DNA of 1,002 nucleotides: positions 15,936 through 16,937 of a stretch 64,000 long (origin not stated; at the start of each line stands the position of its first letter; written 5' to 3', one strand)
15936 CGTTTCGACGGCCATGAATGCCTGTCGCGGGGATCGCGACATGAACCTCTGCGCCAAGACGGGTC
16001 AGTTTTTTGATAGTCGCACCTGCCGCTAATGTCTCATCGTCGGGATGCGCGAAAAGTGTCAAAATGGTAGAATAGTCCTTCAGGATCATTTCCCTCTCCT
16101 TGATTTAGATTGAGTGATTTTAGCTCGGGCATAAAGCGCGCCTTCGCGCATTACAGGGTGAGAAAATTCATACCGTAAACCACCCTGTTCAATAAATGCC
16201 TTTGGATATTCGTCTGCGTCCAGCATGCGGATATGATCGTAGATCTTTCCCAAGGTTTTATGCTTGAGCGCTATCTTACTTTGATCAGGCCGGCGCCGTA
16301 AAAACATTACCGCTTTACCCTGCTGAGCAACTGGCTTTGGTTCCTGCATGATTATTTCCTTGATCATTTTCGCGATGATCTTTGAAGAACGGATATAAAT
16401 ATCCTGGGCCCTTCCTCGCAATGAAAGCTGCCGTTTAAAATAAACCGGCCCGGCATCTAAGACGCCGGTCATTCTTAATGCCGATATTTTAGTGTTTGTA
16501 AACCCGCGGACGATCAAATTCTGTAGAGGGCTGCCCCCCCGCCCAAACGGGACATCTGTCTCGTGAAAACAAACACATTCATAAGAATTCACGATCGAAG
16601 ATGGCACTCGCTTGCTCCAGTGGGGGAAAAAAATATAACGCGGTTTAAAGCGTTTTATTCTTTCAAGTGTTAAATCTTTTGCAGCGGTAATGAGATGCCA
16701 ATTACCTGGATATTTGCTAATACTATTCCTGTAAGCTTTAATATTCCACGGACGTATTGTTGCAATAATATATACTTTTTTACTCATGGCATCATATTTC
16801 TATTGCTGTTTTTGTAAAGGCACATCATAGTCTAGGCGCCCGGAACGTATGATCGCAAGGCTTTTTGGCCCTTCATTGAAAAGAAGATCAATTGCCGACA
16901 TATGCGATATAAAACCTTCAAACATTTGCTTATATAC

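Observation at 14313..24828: Pseudaminic-acid-type pathway lacking PseH, with formyltransferases, WbqC and a PIG-L deacetylase in its place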

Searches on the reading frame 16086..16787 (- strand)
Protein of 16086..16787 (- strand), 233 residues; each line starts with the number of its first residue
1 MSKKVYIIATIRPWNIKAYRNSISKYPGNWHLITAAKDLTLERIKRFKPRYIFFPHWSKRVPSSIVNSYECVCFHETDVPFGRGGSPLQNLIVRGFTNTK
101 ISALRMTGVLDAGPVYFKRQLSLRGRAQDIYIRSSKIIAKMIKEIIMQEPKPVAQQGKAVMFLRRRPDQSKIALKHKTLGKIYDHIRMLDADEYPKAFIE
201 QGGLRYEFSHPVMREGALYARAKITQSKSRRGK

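Call 4: search_protein_families(library=pfam, proteins=[window:16086-16787:-], max_evalue=0.001)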
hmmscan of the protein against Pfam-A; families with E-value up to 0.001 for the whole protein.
window:16086-16787:- (233 aa): 1 family
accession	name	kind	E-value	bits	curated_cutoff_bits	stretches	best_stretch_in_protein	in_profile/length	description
PF21553.2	Formyl_trans_C_2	-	7.6e-20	70.7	27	1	167-225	1-58/58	Methionyl-tRNA formyltransferase, C-terminal domain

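Call 5: search_protein_families(library=ncbifam, proteins=[window:16086-16787:-], max_evalue=0.001)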
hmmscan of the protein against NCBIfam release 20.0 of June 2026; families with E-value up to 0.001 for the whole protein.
window:16086-16787:- (233 aa): 3 families
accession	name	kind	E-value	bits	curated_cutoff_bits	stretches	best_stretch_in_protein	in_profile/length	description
NF005998.1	PRK08125.1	equivalog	3.1e-10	39.1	777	1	38-201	65-235/649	bifunctional UDP-4-amino-4-deoxy-L-arabinose formyltransferase/UDP-glucuronic acid oxidase ArnA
TIGR00460.1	fmt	equivalog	7e-07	28.7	201.5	1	69-190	102-229/315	methionyl-tRNA formyltransferase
NF005414.0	PRK06988.1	equivalog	5.5e-06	25.6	316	1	40-208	69-244/311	formyltransferase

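Call 21: search_solved_structures(query=window:16086-16787:-, max_evalue=0.01, show_alignments=2)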
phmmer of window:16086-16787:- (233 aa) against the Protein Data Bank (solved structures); distinct sequences matched with E-value up to 0.01: 17.
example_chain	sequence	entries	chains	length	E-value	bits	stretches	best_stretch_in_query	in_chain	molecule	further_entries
1zgh_A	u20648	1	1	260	1.4e-63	217.7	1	6-226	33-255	Methionyl-tRNA formyltransferase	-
4iqf_A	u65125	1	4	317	9e-09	38.4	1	41-198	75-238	Methionyl-tRNA formyltransferase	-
6pih_A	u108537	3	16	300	4.6e-06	29.6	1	39-206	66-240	Bifunctional polymyxin resistance protein ArnA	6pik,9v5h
1yrw_A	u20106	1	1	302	4.7e-06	29.5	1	39-206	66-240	protein ArnA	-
2bln_A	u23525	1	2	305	4.9e-06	29.5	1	39-206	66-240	PROTEIN YFBG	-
5j63_A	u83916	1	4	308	5e-06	29.5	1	39-206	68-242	Bifunctional polymyxin resistance protein ArnA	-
1z7e_A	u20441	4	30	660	3e-05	26.9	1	39-206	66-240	protein ArnA | Bifunctional polymyxin resistance protein ArnA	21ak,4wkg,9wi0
3tqq_A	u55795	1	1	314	3.8e-05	26.6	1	61-147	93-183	Methionyl-tRNA formyltransferase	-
6j1g_A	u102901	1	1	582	0.00038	23.3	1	37-132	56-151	Hydrogenase regulation HoxX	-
6j1h_A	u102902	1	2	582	0.00038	23.3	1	37-132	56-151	Hydrogenase regulation HoxX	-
6j1f_B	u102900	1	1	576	0.00046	23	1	37-131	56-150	Hydrogenase regulation HoxX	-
6j0p_A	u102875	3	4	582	0.00047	23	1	37-131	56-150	Hydrogenase regulation HoxX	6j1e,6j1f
6j1i_A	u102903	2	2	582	0.00048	23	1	37-131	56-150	Hydrogenase regulation HoxX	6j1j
5vyq_A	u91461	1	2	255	0.00049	23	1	17-199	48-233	Uncharacterized protein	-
4pzu_A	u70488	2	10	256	0.0005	22.9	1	17-199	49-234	Uncharacterized protein Rv3404c/MT3512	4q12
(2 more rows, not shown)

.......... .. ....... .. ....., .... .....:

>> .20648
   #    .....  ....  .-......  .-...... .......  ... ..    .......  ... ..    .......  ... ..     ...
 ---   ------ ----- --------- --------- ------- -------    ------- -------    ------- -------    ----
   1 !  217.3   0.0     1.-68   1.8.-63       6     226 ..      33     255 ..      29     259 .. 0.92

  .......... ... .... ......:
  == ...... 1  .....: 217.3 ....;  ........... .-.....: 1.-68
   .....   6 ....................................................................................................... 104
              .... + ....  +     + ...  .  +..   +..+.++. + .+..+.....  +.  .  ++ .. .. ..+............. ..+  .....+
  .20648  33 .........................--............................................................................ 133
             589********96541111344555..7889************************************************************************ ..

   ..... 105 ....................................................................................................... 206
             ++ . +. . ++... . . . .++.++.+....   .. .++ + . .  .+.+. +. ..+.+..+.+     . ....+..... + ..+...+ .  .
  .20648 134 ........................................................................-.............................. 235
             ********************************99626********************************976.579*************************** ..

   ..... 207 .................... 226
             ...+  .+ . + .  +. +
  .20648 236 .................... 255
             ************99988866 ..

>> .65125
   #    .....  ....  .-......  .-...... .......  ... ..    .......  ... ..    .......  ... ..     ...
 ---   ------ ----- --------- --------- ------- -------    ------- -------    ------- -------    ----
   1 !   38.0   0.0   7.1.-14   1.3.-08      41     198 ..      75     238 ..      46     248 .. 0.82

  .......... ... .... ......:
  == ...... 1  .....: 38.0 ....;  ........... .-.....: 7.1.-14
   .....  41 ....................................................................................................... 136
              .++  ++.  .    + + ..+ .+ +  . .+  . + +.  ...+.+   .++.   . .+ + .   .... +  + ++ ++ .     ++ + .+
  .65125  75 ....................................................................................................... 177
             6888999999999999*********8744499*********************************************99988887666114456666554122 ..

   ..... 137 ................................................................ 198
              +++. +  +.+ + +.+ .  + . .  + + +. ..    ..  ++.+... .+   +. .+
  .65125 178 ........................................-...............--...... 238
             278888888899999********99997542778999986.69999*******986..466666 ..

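Call 32: find_related_loci(query=window:16086-16787:-, collection=genome_contigs, flank=10000)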
Query window:16086-16787:- (233 aa) in genome_contigs; peptide patterns used: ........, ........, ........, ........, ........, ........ (x = any residue, [..] = any of these).
67 stretches matched a pattern; 13 encode a relative of the query (tblastn E <= 1e-3); 13 distinct loci.
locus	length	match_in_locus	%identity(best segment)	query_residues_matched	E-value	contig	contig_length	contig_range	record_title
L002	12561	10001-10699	80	1-233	1e-131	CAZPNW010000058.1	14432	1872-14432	MAG TPA_asm: uncultured Planctomycetales bacterium isolate binchicken_co216_53 genome assembly, contig: k141_684587, who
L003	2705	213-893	54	2-228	3e-86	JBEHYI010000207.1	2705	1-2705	MAG: Pseudomonadota bacterium isolate ESF1.bin.40 NODE_57244_length_2705_cov_3.595165, whole genome shotgun sequence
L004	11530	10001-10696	51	1-232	4e-84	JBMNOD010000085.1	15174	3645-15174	MAG: Kiritimatiellia bacterium isolate SBF912SR1HQ0027 scaffold_13052_c1, whole genome shotgun sequence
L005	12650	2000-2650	55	6-222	2e-82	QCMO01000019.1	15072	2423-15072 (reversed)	Pelagibacteraceae bacterium AG-422-C23 Ga0172159_119, whole genome shotgun sequence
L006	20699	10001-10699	49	1-233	3e-80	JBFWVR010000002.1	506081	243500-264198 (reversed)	MAG: Vicinamibacterales bacterium isolate CA_2019_TPBF_99 NODE_131_length_506081_cov_16.361361_TPBF, whole genome shotgu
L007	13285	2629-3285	53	6-224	5e-79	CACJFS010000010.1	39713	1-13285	uncultured Pelagibacteraceae bacterium isolate AG-447-E20 genome assembly, contig: AG-447-E20_NODE_10, whole genome shot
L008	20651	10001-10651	51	5-222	3e-77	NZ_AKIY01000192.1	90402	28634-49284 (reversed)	Bradyrhizobium sp. YR681 PMI42_contig_578.578, whole genome shotgun sequence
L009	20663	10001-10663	49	7-226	2e-65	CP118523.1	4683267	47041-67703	Clostridiaceae bacterium M8S5 chromosome, complete genome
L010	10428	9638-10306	47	1-224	4e-64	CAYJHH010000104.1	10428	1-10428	MAG TPA_asm: uncultured Desulfovibrionaceae bacterium isolate ERP123703_co1_294 genome assembly, contig: NODE_6766_lengt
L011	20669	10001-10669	46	5-229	8e-64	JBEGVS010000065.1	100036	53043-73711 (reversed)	MAG: Pseudomonadota bacterium isolate riogrande_2019_sw_WHONDRS-S19S_0066_B_bin.28 scaffold_734115, whole genome shotgun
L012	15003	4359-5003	46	7-223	3e-59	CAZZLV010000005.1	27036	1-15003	MAG TPA_asm: uncultured Bdellovibrionales bacterium isolate SRP124364_co1_308 genome assembly, contig: NODE_1489_length_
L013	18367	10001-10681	56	6-231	1e-88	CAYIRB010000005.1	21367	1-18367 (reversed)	MAG TPA_asm: uncultured Candidatus Peribacteria bacterium isolate ERP119705_co25_662 genome assembly, contig: NODE_1431_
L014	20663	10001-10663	52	6-225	7e-83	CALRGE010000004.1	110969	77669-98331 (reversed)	MAG: Candidatus Peribacteria bacterium isolate TH-11nov19-141 genome assembly, contig: TH-11nov19-C213, whole genome sho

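Call 35: search_protein_families(library=ncbifam, proteins=[L002:4534-5121:+], max_evalue=0.001)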
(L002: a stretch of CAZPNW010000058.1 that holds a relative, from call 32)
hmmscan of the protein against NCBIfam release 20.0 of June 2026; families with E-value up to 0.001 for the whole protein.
L002:4534-5121:+ (195 aa): 12 families
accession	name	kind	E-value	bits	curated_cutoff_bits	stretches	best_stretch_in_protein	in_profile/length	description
TIGR03585.1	PseH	equivalog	5.2e-13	49.4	93.1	1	20-175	5-154/156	UDP-4-amino-4,6-dideoxy-N-acetyl-beta-L-altrosamine N-acetyltransferase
NF011709.0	PRK15130.1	equivalog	2e-11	44.1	218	1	73-176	60-162/186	spermidine N1-acetyltransferase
NF000485.1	TlmB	exception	5e-07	29.3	625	1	92-189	80-176/292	bleomycin family antibiotic N-acetyltransferase TlmB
NF033693.0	AAC_6p_Ie_fam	exception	5.6e-07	29.9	340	1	12-175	4-174/179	AAC(6')-Ie family aminoglycoside N-acetyltransferase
NF040503.1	resist_ArsN1a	equivalog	6.7e-07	29.2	170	1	94-177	75-156/159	arsinothricin resistance N-acetyltransferase ArsN1 family A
NF000431.1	AAC_6p_Ian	exception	8.1e-07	28.7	400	1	13-175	5-172/190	aminoglycoside N-acetyltransferase AAC(6')-Ian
NF040702.1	ileS_w_GNAT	exception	1.6e-06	26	1999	1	10-153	281-416/1100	isoleucine--tRNA ligase, N-acetyltransferase domain-containing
NF000507.1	AAC_6p_Ie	exception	9.2e-06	25.8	450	1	16-176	8-175/201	aminoglycoside N-acetyltransferase AAC(6')-Ie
NF008072.0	PRK10809.1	equivalog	2.7e-05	24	190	1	55-179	62-186/194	ribosomal protein S5-alanine N-acetyltransferase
NF000016.1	AAC_6p_Im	exception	4.1e-05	23.8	350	1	10-176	1-174/178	aminoglycoside N-acetyltransferase AAC(6')-Im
NF007527.0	PRK10140.1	equivalog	4.7e-05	23.3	236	1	94-179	77-161/162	N-acetyltransferase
NF033151.0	AAC_6p_A10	exception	7.4e-05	22.8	400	1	17-176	8-174/178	AAC(6')-I family aminoglycoside 6'-N-acetyltransferase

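Call 48: find_homologous_proteins(query=window:16086-16787:-, max_evalue=1e-20)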
Query window:16086-16787:- (233 aa): 7972 proteins with E <= 1e-20 among 8000 candidates; the best 120 are listed.
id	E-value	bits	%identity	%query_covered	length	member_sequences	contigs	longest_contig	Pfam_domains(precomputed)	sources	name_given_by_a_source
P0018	2.9e-153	526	100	100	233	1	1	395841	PF21553.3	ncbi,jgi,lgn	ncbi:MAG: methionyl-tRNA formyltransferase [Candidatus Omnitrophota bacterium]|jgi:methionyl-tRNA fo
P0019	1.2e-130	452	84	100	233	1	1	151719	PF21553.3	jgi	jgi:methionyl-tRNA formyltransferase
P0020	3.7e-124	431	80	100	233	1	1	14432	PF21553.3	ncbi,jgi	-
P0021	5.8e-102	358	68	98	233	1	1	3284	PF21553.3,PF00551.25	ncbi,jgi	jgi:methionyl-tRNA formyltransferase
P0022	8.0e-102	358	67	100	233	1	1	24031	PF21553.3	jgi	-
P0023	1.6e-100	353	66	100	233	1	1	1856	PF21553.3,PF00551.25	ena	-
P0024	9.3e-99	348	68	99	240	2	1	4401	PF21553.3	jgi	jgi:methionyl-tRNA formyltransferase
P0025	1.4e-98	347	66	100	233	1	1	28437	PF21553.3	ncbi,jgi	jgi:methionyl-tRNA formyltransferase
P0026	1.7e-98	347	65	99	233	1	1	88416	PF21553.3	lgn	-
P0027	1.0e-95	338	65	100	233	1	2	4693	PF21553.3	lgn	-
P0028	1.3e-94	334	64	100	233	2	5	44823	PF21553.3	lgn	-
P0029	1.9e-94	333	64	99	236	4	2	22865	PF21553.3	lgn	-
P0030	3.6e-94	333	64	99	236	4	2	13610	PF21553.3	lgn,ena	-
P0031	8.0e-94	331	65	98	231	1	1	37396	PF21553.3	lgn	-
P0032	8.2e-93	328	62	99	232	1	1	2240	PF21553.3,PF00551.25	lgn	-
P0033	3.0e-92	326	61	98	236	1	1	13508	PF21553.3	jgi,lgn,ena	-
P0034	6.1e-92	325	62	100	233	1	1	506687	PF21553.3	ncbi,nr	ncbi:MAG: methionyl-tRNA formyltransferase [PVC group bacterium]|nr:methionyl-tRNA formyltransferase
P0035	7.5e-92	325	63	100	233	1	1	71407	PF21553.3,PF00551.25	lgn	-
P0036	1.6e-90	321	62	98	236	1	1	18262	PF21553.3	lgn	-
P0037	2.3e-90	320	61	98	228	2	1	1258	PF21553.3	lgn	-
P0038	9.8e-90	318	59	99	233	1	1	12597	PF21553.3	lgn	-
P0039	2.9e-89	317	62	99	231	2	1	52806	PF21553.3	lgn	-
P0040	3.5e-89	316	62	96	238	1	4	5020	PF21553.3,PF00551.25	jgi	jgi:methionyl-tRNA formyltransferase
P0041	5.9e-88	312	60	98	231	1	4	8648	PF21553.3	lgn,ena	-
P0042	1.7e-87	311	60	98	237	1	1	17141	PF21553.3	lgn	-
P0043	3.8e-87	310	57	100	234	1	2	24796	PF21553.3,PF00551.25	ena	-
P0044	5.9e-87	309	58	99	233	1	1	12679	PF21553.3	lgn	-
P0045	1.1e-86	308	58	96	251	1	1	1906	PF21553.3,PF00551.25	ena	-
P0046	1.4e-86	308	59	97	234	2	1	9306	PF21553.3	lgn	-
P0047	2.6e-86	307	58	98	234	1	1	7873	PF21553.3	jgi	-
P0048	1.7e-85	304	58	99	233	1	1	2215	PF21553.3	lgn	-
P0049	7.7e-85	302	58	97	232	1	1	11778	PF21553.3,PF00551.25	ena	-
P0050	1.2e-84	301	57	97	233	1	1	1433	PF21553.3,PF00551.25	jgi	jgi:methionyl-tRNA formyltransferase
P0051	1.5e-84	301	58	98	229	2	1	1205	PF21553.3,PF00551.25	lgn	-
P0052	1.5e-84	301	59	98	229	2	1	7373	PF21553.3,PF00551.25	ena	-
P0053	2.8e-84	300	56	98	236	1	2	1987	PF21553.3,PF00551.25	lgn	-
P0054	3.0e-84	300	57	97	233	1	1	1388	PF21553.3,PF00551.25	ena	-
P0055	3.4e-84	300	56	97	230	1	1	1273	PF21553.3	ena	-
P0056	3.7e-84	300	56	97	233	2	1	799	PF21553.3,PF00551.25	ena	-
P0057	4.9e-84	299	59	98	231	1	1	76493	PF21553.3,PF00551.25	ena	-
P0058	8.5e-84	299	55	98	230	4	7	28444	PF21553.3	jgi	jgi:methionyl-tRNA formyltransferase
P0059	1.0e-83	298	53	99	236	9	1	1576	PF21553.3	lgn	-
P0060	1.3e-83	298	56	98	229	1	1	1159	PF21553.3,PF00551.25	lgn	-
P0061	3.0e-83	297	58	97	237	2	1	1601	PF21553.3,PF00551.25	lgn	-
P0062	3.8e-83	296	56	95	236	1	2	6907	PF21553.3,PF00551.25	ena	-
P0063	4.2e-83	296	57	98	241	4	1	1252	PF21553.3,PF00551.25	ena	-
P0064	6.2e-83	296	57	96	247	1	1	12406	PF21553.3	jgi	jgi:methionyl-tRNA formyltransferase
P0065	7.4e-83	296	56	98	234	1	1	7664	PF21553.3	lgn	-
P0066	8.2e-83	295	56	97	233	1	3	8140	PF21553.3,PF00551.25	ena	-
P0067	1.1e-82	295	58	96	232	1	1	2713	PF21553.3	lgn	-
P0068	1.6e-82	294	55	99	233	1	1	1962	PF21553.3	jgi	jgi:methionyl-tRNA formyltransferase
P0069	3.5e-82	293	55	97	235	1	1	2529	PF21553.3,PF00551.25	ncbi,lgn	-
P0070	4.0e-82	293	57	97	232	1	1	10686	PF21553.3,PF00551.25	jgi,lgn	jgi:methionyl-tRNA formyltransferase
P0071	4.4e-82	293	57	97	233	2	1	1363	PF21553.3,PF00551.25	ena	-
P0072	5.4e-82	293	54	100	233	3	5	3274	PF21553.3,PF00551.25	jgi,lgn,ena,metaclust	metaclust:\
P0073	6.3e-82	293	56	96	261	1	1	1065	PF21553.3,PF00551.25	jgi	-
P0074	9.2e-82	292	58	97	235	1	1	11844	PF21553.3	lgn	-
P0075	1.7e-81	291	57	97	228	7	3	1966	PF21553.3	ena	-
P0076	1.7e-81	291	57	97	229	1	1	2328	PF21553.3,PF00551.25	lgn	-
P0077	2.4e-81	291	55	97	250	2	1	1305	PF21553.3,PF00551.25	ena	-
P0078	2.4e-81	291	55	100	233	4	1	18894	PF21553.3,PF00551.25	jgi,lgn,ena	-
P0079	2.7e-81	290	54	100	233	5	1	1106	PF21553.3,PF00551.25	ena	-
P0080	3.3e-81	290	55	97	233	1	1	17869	PF21553.3,PF00551.25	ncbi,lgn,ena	-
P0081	4.1e-81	290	55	98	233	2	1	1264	PF21553.3,PF00551.25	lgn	-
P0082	4.1e-81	290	57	97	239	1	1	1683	PF21553.3,PF00551.25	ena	-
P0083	4.4e-81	290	58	98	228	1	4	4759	PF21553.3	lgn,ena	-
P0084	5.2e-81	290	52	99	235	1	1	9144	PF21553.3,PF00551.25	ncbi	-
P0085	5.3e-81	289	56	96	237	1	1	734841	PF21553.3,PF00551.25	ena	-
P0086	5.5e-81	289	55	98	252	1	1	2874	PF21553.3,PF00551.25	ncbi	-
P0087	5.9e-81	289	54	97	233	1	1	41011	PF21553.3,PF00551.25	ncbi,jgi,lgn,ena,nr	ncbi:MAG: formyltransferase family protein [candidate division Zixibacteria bacterium]|nr:formyltran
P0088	6.5e-81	289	54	98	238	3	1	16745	PF21553.3,PF00551.25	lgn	-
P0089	7.2e-81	289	58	96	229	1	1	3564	PF21553.3,PF00551.25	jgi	jgi:methionyl-tRNA formyltransferase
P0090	7.5e-81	289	55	97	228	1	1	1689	PF21553.3,PF00551.25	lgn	-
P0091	9.6e-81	289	53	98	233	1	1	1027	PF21553.3,PF00551.25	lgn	-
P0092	1.1e-80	288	55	97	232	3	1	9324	PF21553.3,PF00551.25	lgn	-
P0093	1.4e-80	288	53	96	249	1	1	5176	PF21553.3,PF00551.25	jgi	jgi:methionyl-tRNA formyltransferase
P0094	1.7e-80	288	56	97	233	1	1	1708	PF21553.3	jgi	jgi:methionyl-tRNA formyltransferase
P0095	1.8e-80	288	55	97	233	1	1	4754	PF21553.3,PF00551.25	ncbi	ncbi:MAG: formyltransferase family protein [Planctomycetota bacterium]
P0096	2.2e-80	287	57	96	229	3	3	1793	PF21553.3,PF00551.25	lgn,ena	-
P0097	2.6e-80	287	54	97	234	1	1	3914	PF21553.3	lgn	-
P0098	2.9e-80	287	52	99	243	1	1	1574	PF21553.3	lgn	-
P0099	2.9e-80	287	54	100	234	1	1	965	PF21553.3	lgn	-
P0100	3.0e-80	287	56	99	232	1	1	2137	PF21553.3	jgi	jgi:methionyl-tRNA formyltransferase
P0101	3.1e-80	287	53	100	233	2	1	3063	PF21553.3,PF00551.25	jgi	jgi:methionyl-tRNA formyltransferase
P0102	3.5e-80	287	56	97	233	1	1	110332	PF21553.3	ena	-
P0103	3.8e-80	287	54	99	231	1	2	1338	PF21553.3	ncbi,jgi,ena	jgi:methionyl-tRNA formyltransferase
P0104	4.7e-80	286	54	99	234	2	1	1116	PF21553.3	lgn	-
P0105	5.4e-80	286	56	97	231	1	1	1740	PF21553.3,PF00551.25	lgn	-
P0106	5.6e-80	286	58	96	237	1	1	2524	PF21553.3,PF00551.25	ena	-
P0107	6.4e-80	286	54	97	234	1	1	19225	PF21553.3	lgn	-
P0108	8.4e-80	286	55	97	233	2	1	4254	PF21553.3,PF00551.25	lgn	-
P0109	9.2e-80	285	56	97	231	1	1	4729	PF21553.3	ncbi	-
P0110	9.4e-80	285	52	100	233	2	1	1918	PF21553.3,PF00551.25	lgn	-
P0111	1.0e-79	285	55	94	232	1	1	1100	PF21553.3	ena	-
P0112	1.2e-79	285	53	97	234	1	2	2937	PF21553.3,PF00551.25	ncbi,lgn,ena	-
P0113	1.6e-79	285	56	97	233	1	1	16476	PF21553.3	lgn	-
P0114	1.7e-79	285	56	95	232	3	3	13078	PF21553.3,PF00551.25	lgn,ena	-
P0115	1.9e-79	284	54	97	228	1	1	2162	PF21553.3,PF00551.25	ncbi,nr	ncbi:MAG: methionyl-tRNA formyltransferase [Bacteroidetes bacterium]|nr:methionyl-tRNA formyltransfe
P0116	2.3e-79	284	52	99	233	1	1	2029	PF21553.3,PF00551.25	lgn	-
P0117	2.5e-79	284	55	97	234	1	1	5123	PF21553.3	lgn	-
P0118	3.1e-79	284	55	97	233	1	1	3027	PF21553.3,PF00551.25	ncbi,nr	ncbi:methionyl-tRNA formyltransferase [Candidatus Magnetomorum sp. HK-1]|nr:methionyl-tRNA formyltra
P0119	3.8e-79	283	53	100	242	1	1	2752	PF21553.3,PF00551.25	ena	-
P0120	3.9e-79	283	53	99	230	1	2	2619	PF21553.3,PF00551.25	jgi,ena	-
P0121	4.0e-79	283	54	97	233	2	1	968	PF21553.3,PF00551.25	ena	-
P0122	4.3e-79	283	54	98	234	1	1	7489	PF21553.3,PF00551.25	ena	-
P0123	5.0e-79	283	54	98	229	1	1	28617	PF21553.3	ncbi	-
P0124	5.5e-79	283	57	94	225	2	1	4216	PF21553.3,PF00551.25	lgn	-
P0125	5.8e-79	283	57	91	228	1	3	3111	PF21553.3,PF00551.25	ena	-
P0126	5.8e-79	283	53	97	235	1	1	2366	PF21553.3,PF00551.25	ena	-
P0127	5.9e-79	283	52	100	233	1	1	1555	PF21553.3,PF00551.25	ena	-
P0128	6.4e-79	283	54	97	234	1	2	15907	PF21553.3,PF00551.25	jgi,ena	jgi:methionyl-tRNA formyltransferase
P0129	6.6e-79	283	55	98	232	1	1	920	PF21553.3,PF00551.25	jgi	jgi:methionyl-tRNA formyltransferase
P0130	6.8e-79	283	54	99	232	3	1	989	PF21553.3,PF00551.25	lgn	-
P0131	6.8e-79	283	54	98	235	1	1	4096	PF21553.3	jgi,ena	-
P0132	7.9e-79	282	53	97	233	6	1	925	PF21553.3,PF00551.25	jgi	-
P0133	7.9e-79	282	53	99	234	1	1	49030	PF21553.3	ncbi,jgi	-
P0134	8.6e-79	282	54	97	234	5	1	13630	PF21553.3,PF00551.25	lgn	-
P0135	8.7e-79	282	54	98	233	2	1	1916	PF21553.3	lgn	-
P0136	9.0e-79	282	51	99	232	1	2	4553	PF21553.3,PF00551.25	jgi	jgi:methionyl-tRNA formyltransferase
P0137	9.2e-79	282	59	90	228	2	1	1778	PF21553.3,PF00551.25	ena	-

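Call 49: find_encoding_contigs(protein=P0019, flank=10000, max_places=2)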
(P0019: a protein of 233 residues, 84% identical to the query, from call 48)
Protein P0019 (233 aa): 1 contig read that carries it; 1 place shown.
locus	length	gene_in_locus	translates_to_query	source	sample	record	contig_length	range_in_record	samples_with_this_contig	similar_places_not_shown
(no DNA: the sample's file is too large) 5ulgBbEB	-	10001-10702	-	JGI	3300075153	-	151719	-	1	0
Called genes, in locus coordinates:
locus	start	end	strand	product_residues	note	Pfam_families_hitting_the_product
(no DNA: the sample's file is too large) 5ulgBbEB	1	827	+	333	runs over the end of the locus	PF13489:Methyltransf_23 (weak), PF08241:Methyltransf_11, PF08242:Methyltransf_12, PF13649:Methyltransf_25, PF13847:Methyltransf_31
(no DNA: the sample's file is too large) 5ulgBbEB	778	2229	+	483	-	-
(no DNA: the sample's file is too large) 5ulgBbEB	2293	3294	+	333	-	PF01073:3Beta_HSD, PF01370:Epimerase, PF02719:Polysacc_synt_2, PF04321:RmlD_sub_bind, PF05368:NmrA, PF07993:NAD_binding_4 (faint), PF13460:NAD_binding_10, PF16363:GDP_Man_Dehyd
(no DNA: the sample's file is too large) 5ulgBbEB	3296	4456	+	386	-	PF01041:DegT_DnrJ_EryC1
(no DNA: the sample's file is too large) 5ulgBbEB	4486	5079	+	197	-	PF13302:Acetyltransf_3, PF13420:Acetyltransf_4, PF13523:Acetyltransf_8 (weak), PF00583:Acetyltransf_1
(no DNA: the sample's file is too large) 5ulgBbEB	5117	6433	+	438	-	PF00202:Aminotran_3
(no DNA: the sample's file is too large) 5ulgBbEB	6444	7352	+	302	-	PF00248:Aldo_ket_red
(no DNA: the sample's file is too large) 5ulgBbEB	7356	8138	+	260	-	PF02348:CTP_transf_3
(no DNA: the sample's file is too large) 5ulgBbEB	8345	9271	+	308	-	-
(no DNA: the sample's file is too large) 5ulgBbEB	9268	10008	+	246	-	PF08889:WbqC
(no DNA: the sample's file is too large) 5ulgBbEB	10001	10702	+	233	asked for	PF21553:Formyl_trans_C_2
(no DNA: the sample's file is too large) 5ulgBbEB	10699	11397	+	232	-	PF02585:PIG-L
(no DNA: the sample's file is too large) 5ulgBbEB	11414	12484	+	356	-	PF03102:NeuB, PF08666:SAF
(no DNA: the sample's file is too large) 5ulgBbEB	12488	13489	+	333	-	PF04055:Radical_SAM, PF13186:SPASM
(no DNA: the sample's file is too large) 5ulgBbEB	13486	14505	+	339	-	PF04055:Radical_SAM, PF13186:SPASM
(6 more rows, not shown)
